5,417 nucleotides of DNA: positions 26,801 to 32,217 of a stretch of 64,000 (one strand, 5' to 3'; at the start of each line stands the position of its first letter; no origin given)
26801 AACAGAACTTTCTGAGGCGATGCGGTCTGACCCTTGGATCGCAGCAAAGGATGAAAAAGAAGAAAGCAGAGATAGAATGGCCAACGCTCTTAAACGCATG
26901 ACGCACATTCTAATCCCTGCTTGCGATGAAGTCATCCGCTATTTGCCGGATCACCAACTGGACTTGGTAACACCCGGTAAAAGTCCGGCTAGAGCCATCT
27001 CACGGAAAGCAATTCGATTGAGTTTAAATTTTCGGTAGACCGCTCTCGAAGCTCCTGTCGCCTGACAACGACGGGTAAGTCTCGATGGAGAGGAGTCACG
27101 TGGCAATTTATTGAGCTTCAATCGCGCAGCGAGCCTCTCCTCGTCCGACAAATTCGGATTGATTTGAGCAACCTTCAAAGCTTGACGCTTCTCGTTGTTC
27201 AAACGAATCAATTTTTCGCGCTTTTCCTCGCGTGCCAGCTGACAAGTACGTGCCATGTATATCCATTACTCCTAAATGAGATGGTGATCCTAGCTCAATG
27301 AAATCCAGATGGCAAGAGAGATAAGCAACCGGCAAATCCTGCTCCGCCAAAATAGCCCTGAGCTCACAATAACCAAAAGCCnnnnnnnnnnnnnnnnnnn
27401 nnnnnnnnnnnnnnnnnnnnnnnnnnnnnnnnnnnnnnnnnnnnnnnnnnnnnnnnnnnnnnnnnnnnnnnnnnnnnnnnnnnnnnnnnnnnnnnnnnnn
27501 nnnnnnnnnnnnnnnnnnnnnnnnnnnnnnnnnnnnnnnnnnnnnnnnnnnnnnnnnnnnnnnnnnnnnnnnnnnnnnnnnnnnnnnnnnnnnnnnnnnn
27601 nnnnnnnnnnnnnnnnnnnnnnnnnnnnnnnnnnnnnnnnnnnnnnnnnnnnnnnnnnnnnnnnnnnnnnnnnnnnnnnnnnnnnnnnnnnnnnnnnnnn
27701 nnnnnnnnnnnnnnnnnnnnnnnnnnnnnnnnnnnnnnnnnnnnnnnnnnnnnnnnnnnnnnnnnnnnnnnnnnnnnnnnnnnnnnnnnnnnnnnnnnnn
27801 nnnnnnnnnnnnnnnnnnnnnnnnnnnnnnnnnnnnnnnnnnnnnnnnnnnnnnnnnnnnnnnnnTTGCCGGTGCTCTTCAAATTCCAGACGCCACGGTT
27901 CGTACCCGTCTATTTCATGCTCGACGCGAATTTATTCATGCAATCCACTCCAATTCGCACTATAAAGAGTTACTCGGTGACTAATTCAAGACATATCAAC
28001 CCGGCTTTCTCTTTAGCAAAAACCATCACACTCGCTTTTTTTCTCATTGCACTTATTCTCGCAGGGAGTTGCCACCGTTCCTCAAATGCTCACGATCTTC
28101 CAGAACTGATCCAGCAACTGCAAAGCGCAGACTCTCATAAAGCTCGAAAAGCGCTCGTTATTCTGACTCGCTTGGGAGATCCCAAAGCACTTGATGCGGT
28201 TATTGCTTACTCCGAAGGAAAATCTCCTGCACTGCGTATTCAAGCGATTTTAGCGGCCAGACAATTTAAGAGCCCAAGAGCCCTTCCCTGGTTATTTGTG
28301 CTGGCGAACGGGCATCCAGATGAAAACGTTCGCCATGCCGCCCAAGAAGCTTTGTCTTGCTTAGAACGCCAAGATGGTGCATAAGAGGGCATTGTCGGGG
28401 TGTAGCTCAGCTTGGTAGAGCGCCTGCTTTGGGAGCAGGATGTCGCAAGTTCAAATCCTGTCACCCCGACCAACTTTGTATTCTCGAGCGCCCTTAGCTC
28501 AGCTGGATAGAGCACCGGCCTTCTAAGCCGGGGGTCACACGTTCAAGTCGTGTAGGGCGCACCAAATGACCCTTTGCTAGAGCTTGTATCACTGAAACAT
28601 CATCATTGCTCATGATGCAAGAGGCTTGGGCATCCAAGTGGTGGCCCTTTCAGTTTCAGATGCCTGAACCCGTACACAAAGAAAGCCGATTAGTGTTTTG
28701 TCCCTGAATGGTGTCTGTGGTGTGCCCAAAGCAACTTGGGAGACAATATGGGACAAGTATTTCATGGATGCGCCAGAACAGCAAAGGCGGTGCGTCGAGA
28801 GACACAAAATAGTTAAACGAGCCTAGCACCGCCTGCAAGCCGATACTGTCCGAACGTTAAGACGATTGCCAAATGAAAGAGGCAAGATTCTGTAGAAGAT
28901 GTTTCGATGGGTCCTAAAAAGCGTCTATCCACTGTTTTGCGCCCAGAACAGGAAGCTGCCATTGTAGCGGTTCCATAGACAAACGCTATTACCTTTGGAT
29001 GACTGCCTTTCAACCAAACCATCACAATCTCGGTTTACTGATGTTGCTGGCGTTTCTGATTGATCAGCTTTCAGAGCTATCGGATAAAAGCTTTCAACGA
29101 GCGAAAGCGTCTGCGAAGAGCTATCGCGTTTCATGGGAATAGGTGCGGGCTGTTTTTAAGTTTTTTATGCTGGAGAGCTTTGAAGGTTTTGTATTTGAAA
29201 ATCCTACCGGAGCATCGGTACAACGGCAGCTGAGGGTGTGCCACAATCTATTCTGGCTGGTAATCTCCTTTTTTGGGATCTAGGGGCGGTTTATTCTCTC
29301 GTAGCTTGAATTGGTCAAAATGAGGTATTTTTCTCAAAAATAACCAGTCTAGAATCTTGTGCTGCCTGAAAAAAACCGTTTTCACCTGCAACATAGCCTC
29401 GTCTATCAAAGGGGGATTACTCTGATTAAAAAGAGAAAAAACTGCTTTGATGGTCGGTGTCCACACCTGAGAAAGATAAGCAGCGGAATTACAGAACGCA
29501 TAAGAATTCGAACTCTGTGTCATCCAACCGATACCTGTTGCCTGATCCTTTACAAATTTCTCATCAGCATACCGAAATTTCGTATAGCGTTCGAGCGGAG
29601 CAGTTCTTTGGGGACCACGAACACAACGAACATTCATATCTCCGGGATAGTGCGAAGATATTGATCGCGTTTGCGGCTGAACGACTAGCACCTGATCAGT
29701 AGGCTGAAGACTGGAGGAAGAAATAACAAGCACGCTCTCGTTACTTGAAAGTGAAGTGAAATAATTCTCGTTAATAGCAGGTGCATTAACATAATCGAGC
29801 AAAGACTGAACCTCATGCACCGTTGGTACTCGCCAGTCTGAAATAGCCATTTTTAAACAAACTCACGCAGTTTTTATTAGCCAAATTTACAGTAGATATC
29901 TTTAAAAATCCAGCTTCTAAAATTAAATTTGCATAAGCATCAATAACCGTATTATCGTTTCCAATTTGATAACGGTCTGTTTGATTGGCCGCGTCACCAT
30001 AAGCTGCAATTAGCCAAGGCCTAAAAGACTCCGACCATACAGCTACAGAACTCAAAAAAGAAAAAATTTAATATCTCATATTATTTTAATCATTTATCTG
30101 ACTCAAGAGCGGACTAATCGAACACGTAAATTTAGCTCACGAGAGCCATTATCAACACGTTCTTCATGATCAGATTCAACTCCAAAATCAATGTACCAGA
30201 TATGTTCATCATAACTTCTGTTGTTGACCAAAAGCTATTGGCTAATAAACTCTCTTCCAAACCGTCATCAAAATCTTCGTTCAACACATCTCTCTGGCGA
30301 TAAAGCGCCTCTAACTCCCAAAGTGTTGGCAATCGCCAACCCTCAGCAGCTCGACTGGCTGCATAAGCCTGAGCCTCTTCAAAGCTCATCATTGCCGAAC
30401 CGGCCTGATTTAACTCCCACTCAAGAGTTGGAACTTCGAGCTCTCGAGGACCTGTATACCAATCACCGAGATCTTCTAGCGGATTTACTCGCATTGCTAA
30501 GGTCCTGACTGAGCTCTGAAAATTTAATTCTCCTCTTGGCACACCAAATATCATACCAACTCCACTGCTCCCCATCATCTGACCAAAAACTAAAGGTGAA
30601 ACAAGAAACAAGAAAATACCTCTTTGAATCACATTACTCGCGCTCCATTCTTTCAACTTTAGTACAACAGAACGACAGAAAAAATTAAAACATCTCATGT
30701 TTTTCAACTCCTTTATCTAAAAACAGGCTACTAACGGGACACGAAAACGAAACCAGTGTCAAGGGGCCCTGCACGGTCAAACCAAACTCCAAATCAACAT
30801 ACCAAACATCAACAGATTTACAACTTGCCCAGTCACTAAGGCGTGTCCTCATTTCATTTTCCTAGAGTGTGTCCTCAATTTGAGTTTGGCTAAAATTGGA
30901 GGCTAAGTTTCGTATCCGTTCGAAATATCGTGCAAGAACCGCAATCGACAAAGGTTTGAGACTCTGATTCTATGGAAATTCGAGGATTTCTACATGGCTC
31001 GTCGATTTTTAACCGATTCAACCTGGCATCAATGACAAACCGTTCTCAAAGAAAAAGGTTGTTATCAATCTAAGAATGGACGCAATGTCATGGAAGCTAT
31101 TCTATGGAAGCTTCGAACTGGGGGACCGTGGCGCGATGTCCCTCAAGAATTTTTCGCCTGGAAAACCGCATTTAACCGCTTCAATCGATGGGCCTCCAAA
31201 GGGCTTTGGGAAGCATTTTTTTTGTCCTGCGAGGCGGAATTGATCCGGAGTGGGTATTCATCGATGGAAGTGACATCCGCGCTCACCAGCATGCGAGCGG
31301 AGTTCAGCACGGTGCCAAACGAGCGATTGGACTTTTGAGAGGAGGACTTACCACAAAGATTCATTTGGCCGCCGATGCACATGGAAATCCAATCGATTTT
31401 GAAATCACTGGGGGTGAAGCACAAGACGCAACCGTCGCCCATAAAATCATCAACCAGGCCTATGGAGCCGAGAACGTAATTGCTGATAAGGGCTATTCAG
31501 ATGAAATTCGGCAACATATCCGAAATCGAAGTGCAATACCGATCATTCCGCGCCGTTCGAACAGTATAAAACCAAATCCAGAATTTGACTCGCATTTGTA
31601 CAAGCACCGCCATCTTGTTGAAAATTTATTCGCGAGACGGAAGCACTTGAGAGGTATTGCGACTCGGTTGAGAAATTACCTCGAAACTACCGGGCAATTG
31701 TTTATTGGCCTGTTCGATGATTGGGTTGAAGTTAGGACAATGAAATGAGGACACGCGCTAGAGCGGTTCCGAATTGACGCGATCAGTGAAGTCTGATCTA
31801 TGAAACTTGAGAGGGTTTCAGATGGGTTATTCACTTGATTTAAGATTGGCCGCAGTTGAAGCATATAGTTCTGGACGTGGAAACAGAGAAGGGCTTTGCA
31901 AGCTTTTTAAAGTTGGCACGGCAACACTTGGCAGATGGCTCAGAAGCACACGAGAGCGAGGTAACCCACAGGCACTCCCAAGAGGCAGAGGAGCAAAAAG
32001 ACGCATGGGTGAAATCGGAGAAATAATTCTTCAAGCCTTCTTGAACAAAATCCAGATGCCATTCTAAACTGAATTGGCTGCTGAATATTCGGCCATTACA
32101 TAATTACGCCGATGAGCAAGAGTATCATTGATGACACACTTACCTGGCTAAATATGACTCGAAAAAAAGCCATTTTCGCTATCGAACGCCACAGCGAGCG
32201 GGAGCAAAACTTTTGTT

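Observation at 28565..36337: Degraded genomic island inserted next to tRNA-Arg(TCT)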

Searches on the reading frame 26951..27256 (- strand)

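Call 6: search_protein_families(library=pfam, proteins=[window:26951-27256:-], max_evalue=0.01)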
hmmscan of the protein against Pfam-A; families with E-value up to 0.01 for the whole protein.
window:26951-27256:- (101 aa): 1 family
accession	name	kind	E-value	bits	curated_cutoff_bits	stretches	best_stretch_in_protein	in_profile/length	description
PF00253.27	Ribosomal_S14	-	1.3e-24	86.1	27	1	47-100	1-54/54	Ribosomal protein S14p/S29e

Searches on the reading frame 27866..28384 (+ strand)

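Call 6: search_protein_families(library=pfam, proteins=[window:27866-28384:+], max_evalue=0.01)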
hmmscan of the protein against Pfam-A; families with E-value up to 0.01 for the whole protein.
window:27866-28384:+ (172 aa): 1 family
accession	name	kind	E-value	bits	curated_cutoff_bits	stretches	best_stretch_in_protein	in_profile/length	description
PF13646.12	HEAT_2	-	5.3e-14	52.7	27.7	1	78-164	1-88/88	HEAT repeats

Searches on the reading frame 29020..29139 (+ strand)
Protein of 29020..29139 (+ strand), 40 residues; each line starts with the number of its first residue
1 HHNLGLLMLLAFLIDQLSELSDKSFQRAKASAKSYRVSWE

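Call 42: search_protein_families(library=ncbifam, proteins=[window:29020-29139:+], max_evalue=0.1)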
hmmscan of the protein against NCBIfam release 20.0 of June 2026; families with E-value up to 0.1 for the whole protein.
seq(40 aa): 1 family
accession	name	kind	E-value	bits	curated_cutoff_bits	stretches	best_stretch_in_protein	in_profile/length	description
TIGR01195.1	oadG_fam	subfamily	0.07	13.7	36.05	1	4-33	19-49/84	sodium pump decarboxylases, gamma subunit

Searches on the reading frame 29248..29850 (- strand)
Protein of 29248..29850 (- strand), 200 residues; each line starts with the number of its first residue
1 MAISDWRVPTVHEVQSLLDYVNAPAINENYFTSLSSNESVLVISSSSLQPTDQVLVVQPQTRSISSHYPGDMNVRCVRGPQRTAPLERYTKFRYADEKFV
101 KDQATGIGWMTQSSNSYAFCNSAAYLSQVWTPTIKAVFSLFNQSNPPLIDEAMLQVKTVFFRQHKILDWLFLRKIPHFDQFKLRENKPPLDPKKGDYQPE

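Call 5: search_protein_families(library=pfam, proteins=[window:29248-29850:-], max_evalue=0.01)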
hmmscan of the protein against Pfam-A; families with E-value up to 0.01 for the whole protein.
window:29248-29850:- (200 aa): 1 family
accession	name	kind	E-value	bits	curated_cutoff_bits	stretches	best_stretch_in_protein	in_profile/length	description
PF07603.17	Lcl_C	-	2.2e-12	47.7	34.9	1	3-78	42-117/117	Lcl C-terminal domain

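Call 42: search_protein_families(library=ncbifam, proteins=[window:29248-29850:-], max_evalue=0.1)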
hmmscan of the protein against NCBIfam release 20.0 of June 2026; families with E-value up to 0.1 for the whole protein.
window:29248-29850:- (200 aa): 1 family
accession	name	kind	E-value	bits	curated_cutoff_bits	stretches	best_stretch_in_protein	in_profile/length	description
NF052322.1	FimD_tip_adhes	equivalog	0.022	13.5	170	1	3-78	596-661/664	fimbrial tip adhesin FimD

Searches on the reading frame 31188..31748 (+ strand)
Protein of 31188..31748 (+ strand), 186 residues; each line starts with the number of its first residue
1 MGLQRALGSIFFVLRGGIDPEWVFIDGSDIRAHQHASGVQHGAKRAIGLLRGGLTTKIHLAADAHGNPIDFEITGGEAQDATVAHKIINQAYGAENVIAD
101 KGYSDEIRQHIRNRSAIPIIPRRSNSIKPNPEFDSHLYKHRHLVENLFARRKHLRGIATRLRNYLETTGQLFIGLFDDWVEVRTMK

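Call 5: search_protein_families(library=pfam, proteins=[window:31188-31748:+], max_evalue=0.01)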
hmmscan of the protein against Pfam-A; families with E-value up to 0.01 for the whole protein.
window:31188-31748:+ (186 aa): 3 families
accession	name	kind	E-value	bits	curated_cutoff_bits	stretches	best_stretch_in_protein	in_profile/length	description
PF01609.27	DDE_Tnp_1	-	1.3e-15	58.1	23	1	23-173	7-193/200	Transposase DDE domain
PF13612.12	DDE_Tnp_1_3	-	6e-08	33.3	27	1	31-157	24-147/155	Transposase DDE domain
PF13359.12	DDE_Tnp_4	-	0.0046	17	24.8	1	55-152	29-128/158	DDE superfamily endonuclease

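Call 42: search_protein_families(library=ncbifam, proteins=[window:31188-31748:+], max_evalue=0.1)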
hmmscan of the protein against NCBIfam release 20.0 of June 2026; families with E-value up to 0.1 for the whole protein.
window:31188-31748:+ (186 aa): 7 families
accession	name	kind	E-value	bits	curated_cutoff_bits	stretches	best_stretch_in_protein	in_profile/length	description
NF033580.1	transpos_IS5_3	equivalog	3.8e-39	134.8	110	1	18-167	87-244/258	IS5 family transposase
NF033579.1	transpos_IS5_2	equivalog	2e-12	47.2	140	1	55-168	139-275/289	IS5 family transposase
NF033520.1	transpos_IS982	equivalog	4.4e-11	42.8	130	1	57-150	115-210/243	IS982 family transposase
NF033581.1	transpos_IS5_4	equivalog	2.3e-09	37.1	140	1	18-171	113-274/285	IS5 family transposase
NF033592.1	transpos_IS4_1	equivalog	1.3e-06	27.7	115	1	24-105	110-188/332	IS4 family transposase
NF033551.1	transpos_IS1182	equivalog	4.2e-05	22.6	270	1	57-129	269-344/488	IS1182 family transposase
NF041497.1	MobV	equivalog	0.059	13.5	100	1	84-169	108-175/187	MobV family relaxase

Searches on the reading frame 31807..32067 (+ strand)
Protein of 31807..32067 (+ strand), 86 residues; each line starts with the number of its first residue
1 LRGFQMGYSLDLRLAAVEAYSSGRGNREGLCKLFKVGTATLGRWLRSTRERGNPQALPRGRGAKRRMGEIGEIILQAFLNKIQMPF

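Call 5: search_protein_families(library=pfam, proteins=[window:31807-32067:+], max_evalue=0.01)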
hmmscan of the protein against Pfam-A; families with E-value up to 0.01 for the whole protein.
window:31807-32067:+ (86 aa): 2 families
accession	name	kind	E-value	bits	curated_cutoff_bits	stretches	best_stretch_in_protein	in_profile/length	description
PF01710.22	HTH_Tnp_IS630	-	2.4e-05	24.8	21.3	1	6-49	1-43/119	Transposase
PF13518.12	HTH_28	-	0.0081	16.7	25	0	13-57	2-44/52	Helix-turn-helix domain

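Call 42: search_protein_families(library=ncbifam, proteins=[window:31807-32067:+], max_evalue=0.1)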
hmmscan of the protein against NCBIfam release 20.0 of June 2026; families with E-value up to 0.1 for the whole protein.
window:31807-32067:+ (86 aa): 3 families
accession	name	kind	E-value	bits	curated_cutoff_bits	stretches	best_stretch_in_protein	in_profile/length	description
NF033577.2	transpos_IS481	equivalog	0.0018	17.8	224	1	13-66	2-55/284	IS481 family transposase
NF033545.0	transpos_IS630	equivalog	0.0049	16.3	100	1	13-67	2-56/299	IS630 family transposase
NF033516.0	transpos_IS3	equivalog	0.075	12.3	160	1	13-60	3-50/369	IS3 family transposase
